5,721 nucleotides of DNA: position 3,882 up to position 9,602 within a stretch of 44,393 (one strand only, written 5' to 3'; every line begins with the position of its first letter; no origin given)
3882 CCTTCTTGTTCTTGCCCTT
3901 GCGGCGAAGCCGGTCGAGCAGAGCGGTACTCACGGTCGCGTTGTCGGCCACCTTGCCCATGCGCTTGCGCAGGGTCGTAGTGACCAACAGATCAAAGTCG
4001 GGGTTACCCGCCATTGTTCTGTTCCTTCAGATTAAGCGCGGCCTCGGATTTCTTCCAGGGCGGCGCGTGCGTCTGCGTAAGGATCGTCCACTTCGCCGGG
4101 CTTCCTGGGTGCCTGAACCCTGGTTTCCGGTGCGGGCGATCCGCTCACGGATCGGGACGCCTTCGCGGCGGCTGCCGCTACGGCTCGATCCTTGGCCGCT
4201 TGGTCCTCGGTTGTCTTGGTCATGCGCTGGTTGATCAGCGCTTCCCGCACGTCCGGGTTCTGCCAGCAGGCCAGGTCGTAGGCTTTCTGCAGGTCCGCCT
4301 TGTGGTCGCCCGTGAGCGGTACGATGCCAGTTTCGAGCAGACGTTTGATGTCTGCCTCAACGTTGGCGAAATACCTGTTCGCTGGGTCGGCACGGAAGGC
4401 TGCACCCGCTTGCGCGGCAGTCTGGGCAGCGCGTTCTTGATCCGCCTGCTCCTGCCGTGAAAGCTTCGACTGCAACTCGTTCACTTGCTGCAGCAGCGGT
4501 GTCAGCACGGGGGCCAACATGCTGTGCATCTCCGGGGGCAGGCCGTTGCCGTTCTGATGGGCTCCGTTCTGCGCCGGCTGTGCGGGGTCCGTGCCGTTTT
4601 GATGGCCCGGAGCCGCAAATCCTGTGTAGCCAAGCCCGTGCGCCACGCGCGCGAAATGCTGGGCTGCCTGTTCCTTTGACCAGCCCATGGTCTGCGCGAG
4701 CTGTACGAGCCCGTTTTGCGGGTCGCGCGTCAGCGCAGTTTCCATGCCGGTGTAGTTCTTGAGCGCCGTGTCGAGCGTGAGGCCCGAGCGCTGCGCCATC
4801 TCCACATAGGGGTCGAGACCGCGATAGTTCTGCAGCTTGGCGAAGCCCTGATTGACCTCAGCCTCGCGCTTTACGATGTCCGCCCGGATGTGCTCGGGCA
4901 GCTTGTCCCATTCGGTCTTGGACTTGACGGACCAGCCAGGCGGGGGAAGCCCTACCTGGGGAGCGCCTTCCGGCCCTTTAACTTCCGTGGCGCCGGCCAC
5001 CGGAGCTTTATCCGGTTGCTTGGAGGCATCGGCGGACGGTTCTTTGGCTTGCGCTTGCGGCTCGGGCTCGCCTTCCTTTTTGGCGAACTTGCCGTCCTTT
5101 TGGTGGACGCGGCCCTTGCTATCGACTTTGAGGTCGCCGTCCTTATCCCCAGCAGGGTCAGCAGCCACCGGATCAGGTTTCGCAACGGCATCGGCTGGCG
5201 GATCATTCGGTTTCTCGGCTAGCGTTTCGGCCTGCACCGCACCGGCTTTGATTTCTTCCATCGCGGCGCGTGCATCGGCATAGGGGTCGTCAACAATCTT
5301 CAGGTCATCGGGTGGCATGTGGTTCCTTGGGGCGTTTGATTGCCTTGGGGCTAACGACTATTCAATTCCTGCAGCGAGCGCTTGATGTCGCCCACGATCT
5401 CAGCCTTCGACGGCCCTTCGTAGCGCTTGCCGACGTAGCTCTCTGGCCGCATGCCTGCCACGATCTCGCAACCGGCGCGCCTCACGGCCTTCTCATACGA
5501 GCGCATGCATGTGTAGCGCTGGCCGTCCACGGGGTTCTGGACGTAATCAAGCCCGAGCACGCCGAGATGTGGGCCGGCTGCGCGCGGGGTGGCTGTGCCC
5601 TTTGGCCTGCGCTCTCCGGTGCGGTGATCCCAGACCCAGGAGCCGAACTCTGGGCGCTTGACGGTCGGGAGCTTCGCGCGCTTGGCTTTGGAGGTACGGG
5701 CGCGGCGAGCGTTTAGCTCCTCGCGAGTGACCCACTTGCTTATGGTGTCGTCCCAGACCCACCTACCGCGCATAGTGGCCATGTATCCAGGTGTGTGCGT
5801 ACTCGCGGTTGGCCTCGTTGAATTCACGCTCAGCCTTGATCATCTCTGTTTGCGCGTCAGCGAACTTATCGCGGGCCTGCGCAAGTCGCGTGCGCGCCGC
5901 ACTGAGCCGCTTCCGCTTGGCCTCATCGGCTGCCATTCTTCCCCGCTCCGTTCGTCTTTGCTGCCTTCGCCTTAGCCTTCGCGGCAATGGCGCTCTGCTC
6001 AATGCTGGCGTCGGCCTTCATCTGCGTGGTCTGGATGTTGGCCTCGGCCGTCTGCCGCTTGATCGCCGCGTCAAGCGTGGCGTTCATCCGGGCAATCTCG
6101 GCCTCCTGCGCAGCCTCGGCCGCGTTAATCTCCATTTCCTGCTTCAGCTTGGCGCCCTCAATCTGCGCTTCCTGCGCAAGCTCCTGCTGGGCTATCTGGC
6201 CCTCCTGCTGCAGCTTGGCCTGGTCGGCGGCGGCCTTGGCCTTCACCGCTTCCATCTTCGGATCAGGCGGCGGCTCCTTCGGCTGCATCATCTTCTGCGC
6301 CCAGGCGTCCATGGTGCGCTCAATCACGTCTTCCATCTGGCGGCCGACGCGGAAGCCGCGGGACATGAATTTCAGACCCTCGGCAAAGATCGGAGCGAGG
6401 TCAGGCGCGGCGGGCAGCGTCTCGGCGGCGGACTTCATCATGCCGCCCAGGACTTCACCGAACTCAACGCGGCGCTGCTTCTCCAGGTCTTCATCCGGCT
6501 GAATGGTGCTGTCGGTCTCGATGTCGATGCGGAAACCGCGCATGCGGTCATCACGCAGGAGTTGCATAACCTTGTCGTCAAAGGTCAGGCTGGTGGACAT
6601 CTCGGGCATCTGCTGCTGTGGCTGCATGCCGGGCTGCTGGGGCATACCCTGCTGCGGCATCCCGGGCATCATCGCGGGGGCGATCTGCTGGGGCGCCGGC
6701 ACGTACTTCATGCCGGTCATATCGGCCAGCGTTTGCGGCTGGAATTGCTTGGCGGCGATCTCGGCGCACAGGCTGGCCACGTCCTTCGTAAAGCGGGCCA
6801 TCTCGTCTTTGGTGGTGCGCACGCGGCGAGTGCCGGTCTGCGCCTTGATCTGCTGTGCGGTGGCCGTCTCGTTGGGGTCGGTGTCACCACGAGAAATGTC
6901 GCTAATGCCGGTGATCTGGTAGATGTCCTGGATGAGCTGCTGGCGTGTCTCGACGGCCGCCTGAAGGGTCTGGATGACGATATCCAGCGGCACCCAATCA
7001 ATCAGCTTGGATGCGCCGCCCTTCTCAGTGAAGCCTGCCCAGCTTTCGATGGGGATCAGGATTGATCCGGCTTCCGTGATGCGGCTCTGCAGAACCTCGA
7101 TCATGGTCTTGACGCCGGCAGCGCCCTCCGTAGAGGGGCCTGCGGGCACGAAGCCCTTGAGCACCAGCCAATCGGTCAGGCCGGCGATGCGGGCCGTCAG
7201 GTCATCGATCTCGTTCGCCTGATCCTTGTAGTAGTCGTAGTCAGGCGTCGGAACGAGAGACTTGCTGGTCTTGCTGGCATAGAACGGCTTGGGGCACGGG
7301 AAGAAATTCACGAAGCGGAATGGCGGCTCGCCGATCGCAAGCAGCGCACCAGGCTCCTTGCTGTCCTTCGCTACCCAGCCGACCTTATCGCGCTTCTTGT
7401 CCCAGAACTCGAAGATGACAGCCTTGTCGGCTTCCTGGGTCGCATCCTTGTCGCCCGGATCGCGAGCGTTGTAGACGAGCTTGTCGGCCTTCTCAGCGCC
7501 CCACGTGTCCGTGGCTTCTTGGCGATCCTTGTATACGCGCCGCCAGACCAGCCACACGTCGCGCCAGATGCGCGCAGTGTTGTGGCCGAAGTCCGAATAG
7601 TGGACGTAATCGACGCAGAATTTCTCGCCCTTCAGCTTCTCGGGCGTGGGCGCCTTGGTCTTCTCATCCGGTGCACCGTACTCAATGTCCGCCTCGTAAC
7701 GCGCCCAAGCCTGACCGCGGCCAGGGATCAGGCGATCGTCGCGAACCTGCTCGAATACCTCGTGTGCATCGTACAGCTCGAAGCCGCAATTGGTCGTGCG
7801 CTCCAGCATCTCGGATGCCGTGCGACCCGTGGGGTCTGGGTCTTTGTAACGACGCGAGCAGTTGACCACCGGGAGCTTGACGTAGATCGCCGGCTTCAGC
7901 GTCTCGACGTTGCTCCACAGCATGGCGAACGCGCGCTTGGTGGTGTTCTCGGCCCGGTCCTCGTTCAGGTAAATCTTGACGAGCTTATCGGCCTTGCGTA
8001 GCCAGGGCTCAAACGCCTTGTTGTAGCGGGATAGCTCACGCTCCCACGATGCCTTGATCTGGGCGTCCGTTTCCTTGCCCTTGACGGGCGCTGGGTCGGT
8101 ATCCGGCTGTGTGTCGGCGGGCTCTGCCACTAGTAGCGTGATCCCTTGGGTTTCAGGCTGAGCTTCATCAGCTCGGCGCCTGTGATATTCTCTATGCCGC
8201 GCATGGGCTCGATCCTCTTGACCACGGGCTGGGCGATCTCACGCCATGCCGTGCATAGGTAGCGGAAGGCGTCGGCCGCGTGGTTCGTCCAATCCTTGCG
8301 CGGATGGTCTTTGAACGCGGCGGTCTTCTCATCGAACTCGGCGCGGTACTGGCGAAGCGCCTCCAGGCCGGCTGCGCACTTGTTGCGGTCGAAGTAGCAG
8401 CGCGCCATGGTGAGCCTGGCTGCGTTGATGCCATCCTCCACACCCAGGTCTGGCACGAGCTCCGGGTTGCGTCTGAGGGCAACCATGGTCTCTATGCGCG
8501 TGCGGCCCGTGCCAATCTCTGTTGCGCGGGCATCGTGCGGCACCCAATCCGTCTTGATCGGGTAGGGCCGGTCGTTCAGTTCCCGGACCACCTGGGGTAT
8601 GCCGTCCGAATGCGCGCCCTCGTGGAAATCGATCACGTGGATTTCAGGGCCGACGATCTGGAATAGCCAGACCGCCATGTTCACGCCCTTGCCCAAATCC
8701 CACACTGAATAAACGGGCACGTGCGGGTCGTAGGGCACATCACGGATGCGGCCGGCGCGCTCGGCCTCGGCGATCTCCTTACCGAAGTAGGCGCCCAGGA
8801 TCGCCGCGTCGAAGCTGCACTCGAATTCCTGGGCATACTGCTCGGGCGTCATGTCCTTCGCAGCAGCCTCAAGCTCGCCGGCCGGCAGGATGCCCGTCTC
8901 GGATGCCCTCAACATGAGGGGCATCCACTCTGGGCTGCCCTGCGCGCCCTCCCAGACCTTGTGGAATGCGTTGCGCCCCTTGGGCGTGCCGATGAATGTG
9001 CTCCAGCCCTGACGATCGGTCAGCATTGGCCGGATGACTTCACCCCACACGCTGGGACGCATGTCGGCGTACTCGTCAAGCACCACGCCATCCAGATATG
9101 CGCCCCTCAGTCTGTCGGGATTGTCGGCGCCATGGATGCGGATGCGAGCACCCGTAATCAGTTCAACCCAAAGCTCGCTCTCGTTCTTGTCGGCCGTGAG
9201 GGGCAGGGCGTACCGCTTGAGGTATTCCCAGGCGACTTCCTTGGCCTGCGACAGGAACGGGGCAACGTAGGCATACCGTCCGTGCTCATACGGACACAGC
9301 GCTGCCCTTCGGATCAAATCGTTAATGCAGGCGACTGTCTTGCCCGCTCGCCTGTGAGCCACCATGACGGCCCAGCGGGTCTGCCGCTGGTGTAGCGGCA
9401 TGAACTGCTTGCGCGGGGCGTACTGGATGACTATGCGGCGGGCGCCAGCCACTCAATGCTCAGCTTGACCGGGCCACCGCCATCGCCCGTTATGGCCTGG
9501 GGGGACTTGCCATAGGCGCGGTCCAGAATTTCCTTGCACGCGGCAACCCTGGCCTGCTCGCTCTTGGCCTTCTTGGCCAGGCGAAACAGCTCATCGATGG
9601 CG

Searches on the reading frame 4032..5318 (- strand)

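Call 20: search_protein_families(library=phrogs, proteins=[window:4032-5318:-], max_evalue=0.001)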
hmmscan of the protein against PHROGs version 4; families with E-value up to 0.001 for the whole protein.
window:4032-5318:- (428 aa): 1 family
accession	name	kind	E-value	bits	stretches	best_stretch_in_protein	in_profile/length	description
phrog_25516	-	head and packaging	1.2e-12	48.6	1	66-402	63-371/393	virion structural protein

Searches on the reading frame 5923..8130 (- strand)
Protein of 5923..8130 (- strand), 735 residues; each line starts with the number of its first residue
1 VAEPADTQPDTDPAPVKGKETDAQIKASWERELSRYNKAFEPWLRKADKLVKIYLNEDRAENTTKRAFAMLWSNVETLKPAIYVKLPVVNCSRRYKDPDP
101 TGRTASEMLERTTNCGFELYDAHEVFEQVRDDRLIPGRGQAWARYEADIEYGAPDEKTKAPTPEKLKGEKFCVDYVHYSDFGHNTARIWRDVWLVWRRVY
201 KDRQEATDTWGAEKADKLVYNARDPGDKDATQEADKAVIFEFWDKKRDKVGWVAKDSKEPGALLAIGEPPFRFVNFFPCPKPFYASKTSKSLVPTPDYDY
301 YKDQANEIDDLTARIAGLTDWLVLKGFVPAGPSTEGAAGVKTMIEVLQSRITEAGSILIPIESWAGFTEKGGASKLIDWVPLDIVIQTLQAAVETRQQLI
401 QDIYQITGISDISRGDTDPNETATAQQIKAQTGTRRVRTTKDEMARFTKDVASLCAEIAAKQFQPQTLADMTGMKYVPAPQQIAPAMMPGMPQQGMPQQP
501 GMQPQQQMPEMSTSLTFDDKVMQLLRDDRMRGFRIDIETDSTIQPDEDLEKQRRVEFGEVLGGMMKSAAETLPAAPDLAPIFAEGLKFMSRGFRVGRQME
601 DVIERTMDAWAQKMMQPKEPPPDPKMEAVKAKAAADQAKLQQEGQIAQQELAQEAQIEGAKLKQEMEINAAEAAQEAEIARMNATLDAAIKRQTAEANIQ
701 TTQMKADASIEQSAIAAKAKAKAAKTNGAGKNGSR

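Call 20: search_protein_families(library=phrogs, proteins=[window:5923-8130:-], max_evalue=0.001)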
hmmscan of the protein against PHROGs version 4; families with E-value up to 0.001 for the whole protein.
window:5923-8130:- (735 aa): 1 family
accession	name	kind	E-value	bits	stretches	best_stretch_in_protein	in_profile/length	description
phrog_12082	-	head and packaging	2.4e-176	589.3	1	18-705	13-711/715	portal protein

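Call 28: search_dna_similar(query=window:5923-8130:-, collection=phages, mode=protein, max_evalue=1e-20, max_rows=15)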
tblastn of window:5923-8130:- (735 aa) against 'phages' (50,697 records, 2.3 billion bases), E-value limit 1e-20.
Records with a match: 51; places in all: 51; records where one place covers at least 80% of the query: 3.
Best place of each record, by identity: <60% 51.
By first word of the organism name: Brucella 41; Myxococcus 3; Bacteriophage 2; Bradyrhizobium 1; Rhizobium 1; Stenotrophomonas 1; Microcystis 1; Ruegeria 1.
By host as written in the record: Brucella abortus S19 14; Brucella sp. 6; Brucella abortus 141 5; Brucella abortus 4; - 2; Myxococcus xanthus strain DK883 2; Brucella melitensis 16M 2; brucella abortus 141 2; and 13 more.
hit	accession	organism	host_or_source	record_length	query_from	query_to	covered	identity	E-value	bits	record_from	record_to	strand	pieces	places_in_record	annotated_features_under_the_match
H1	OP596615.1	Bradyrhizobium phage ppBjS10J-1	Bradyrhizobium japonicum S10J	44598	20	475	62%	44.1%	8e-116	390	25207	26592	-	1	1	hypothetical protein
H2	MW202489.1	Bacteriophage sp.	Manatee Spring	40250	29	627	81%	28.1%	4e-57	217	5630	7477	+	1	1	portal protein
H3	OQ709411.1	Myxococcus phage Mx9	Myxococcus xanthus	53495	29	604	78%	29.1%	2e-61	230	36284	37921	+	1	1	putative portal protein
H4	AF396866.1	Myxococcus phage Mx8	Myxococcus xanthus strain DK883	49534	29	626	81%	27.3%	4e-59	223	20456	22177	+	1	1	virion structural protein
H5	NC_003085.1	Myxococcus phage Mx8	Myxococcus xanthus strain DK883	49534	29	626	81%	27.3%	4e-59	223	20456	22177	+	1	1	portal protein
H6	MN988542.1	Rhizobium phage RHph_I3_18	Rhizobium phaseoli I3_18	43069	22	474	62%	35.5%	6e-76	273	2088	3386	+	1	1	hypothetical protein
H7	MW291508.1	Stenotrophomonas phage BUCT555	Stenotrophomonas maltophilia 1207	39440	70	623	75%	27.6%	6e-54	207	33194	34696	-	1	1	hypothetical protein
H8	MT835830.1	Bacteriophage sp.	human fecal samples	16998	41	607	77%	25.5%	2e-48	191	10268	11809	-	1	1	record has no annotation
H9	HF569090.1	Brucella phage R/C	Brucella sp.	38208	40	475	59%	32.7%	5e-60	226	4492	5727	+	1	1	R/C_ORF07: putative portal protein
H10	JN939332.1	Brucella phage Pr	Brucella melitensis 16M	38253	40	475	59%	32.7%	5e-60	226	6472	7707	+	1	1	putative portal protein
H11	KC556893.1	Brucella phage Bk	Brucella melitensis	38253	40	475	59%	32.7%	5e-60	226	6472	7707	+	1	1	putative portal protein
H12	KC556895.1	Brucella phage R/C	Brucella canis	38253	40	475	59%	32.7%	5e-60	226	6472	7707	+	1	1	putative portal protein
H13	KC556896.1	Brucella phage S708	Brucella suis S708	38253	40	475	59%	32.7%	5e-60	226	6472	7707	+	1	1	putative portal protein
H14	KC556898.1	Brucella phage Wb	Brucella abortus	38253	40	475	59%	32.7%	5e-60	226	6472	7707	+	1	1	putative portal protein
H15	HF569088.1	Brucella phage Bk2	Brucella sp.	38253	40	475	59%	32.7%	5e-60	226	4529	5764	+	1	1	Bk2_ORF07: putative portal protein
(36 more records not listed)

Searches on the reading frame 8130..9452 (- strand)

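Call 20: search_protein_families(library=phrogs, proteins=[window:8130-9452:-], max_evalue=0.001)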
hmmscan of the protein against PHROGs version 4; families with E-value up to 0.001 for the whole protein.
window:8130-9452:- (440 aa): 5 families
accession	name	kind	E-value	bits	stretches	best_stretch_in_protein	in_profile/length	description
phrog_2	-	head and packaging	8.9e-37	128.2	1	21-407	269-596/807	terminase large subunit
phrog_2472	-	unknown function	2.4e-34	120.2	1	206-404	103-309/324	-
phrog_7579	-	head and packaging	9.9e-10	39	1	26-210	18-209/239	terminase large subunit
phrog_6672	-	head and packaging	0.00013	22.5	1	338-402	68-128/145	terminase large subunit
phrog_10250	-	head and packaging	0.00051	20.8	0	337-409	150-221/228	terminase large subunit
